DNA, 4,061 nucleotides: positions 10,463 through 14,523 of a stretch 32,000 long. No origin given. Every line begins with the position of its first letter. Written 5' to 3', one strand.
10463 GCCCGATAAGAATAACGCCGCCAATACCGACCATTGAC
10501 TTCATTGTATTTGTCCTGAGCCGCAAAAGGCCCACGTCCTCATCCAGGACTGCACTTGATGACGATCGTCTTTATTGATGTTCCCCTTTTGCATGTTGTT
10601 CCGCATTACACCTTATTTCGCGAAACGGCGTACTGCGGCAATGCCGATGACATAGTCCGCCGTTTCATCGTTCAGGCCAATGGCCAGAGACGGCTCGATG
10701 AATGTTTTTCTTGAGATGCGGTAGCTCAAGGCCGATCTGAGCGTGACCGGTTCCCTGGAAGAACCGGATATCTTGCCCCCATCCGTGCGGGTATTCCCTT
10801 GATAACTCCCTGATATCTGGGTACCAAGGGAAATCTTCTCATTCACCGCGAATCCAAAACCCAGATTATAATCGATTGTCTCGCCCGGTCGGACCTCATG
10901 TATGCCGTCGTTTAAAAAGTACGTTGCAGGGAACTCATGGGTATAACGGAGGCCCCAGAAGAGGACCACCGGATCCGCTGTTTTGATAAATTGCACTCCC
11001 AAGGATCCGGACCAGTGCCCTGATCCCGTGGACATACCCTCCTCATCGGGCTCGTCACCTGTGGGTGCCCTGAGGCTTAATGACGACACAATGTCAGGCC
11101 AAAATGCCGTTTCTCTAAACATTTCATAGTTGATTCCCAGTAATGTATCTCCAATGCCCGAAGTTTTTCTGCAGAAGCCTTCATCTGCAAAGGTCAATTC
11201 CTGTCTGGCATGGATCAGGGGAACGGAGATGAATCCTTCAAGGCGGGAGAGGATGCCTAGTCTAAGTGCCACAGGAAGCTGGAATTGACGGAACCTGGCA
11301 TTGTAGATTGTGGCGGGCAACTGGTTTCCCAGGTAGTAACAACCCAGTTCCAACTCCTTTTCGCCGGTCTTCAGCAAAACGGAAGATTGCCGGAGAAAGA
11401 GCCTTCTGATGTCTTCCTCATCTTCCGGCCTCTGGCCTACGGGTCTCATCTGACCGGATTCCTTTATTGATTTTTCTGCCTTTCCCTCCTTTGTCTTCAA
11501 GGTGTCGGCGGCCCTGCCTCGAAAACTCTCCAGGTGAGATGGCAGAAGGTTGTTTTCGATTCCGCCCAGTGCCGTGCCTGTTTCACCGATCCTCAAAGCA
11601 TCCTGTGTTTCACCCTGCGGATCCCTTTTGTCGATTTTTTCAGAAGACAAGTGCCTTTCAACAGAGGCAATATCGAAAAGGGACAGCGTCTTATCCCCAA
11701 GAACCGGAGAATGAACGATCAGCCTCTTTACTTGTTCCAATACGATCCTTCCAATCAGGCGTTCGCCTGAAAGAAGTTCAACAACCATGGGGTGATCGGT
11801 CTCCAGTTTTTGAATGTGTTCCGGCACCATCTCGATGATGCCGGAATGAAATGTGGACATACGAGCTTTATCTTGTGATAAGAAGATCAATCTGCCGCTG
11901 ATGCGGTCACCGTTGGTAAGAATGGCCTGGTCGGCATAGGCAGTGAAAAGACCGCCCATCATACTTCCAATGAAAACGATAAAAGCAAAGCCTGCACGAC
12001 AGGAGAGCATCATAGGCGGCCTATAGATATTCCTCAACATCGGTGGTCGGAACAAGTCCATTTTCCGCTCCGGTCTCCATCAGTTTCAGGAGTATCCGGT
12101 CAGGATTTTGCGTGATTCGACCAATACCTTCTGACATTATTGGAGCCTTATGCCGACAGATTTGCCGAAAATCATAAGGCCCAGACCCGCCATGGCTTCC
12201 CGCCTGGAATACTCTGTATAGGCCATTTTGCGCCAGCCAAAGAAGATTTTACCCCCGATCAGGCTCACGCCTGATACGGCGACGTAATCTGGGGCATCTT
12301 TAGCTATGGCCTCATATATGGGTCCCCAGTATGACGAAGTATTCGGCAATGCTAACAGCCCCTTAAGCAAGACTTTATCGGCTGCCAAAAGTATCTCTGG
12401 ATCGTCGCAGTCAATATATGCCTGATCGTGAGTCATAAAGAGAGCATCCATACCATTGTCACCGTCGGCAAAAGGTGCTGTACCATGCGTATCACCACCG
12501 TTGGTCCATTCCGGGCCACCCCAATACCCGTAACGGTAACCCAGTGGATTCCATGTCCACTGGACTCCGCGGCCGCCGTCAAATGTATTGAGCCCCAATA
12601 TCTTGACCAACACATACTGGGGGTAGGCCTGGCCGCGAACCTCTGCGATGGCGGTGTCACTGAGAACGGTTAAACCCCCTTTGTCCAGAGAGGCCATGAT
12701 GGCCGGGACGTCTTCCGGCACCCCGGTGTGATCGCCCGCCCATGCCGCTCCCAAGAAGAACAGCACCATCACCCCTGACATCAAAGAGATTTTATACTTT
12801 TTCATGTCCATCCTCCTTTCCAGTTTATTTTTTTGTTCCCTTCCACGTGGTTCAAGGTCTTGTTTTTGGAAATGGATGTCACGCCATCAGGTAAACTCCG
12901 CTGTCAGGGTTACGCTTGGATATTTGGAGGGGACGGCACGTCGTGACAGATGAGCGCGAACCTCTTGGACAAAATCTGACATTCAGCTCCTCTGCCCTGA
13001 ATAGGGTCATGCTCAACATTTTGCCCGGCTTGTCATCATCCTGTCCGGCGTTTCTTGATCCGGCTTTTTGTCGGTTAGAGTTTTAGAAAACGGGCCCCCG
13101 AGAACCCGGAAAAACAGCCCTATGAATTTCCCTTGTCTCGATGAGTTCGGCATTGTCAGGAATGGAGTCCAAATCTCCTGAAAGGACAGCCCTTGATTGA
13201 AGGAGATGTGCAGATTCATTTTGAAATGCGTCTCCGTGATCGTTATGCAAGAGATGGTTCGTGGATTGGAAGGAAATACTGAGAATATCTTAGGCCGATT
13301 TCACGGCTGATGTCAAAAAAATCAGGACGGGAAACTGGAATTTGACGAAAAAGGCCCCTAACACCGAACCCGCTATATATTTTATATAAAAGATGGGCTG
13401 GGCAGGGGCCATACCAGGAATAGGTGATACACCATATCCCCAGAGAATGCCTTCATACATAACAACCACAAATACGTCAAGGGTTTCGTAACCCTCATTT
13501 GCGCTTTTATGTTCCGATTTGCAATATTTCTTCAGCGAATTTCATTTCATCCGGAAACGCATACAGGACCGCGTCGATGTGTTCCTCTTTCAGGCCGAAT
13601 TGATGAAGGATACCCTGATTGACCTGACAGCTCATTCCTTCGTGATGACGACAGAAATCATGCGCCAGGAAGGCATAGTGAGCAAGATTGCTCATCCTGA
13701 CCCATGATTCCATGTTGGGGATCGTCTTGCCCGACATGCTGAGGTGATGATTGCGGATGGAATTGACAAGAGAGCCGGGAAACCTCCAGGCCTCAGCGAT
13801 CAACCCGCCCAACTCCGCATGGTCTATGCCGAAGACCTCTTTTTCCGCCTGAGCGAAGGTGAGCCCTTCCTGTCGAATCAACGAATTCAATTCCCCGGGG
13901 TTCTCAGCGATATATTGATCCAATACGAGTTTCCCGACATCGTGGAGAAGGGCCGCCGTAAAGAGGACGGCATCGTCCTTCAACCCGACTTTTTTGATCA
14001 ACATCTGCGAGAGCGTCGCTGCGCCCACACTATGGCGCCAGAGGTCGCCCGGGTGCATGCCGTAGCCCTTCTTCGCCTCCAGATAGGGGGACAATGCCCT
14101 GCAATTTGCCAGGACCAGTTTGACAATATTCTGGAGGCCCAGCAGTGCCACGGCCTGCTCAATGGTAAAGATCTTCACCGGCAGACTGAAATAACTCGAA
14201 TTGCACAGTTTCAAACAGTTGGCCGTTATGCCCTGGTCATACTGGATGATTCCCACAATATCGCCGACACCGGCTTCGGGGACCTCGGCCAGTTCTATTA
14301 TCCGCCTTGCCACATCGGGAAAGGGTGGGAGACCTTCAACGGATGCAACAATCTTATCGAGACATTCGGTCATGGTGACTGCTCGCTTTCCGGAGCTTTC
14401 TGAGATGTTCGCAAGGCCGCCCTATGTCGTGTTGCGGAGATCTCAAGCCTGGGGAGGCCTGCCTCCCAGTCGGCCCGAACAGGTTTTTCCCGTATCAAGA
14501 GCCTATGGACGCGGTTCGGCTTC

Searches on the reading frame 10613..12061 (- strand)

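Call 6: search_protein_families(library=pfam, proteins=[window:10613-12061:-], max_evalue=0.001)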
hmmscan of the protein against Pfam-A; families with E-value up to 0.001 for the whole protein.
window:10613-12061:- (482 aa): 1 family
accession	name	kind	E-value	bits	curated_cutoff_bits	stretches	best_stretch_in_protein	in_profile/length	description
PF13557.12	Phenol_MetA_deg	-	5.2e-15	56.6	22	1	280-478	46-240/242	Putative MetA-pathway of phenol degradation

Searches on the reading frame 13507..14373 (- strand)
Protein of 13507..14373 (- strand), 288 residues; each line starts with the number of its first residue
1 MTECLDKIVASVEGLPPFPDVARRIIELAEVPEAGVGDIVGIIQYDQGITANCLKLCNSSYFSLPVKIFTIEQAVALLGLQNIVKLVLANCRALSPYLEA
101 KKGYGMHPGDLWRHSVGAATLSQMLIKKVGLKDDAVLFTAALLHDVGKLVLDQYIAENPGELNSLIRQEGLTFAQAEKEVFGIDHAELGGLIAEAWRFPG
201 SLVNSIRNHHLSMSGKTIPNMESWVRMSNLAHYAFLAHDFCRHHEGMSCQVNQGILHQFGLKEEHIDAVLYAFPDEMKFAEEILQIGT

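Call 6: search_protein_families(library=pfam, proteins=[window:13507-14373:-], max_evalue=0.001)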
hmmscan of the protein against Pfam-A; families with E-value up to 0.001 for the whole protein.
window:13507-14373:- (288 aa): 2 families
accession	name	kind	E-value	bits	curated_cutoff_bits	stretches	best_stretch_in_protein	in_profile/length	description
PF08668.18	HDOD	-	4e-53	180.3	22.9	1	15-210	1-194/196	HDOD domain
PF01966.28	HD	-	3.1e-10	40.8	22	1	112-222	2-93/116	HD domain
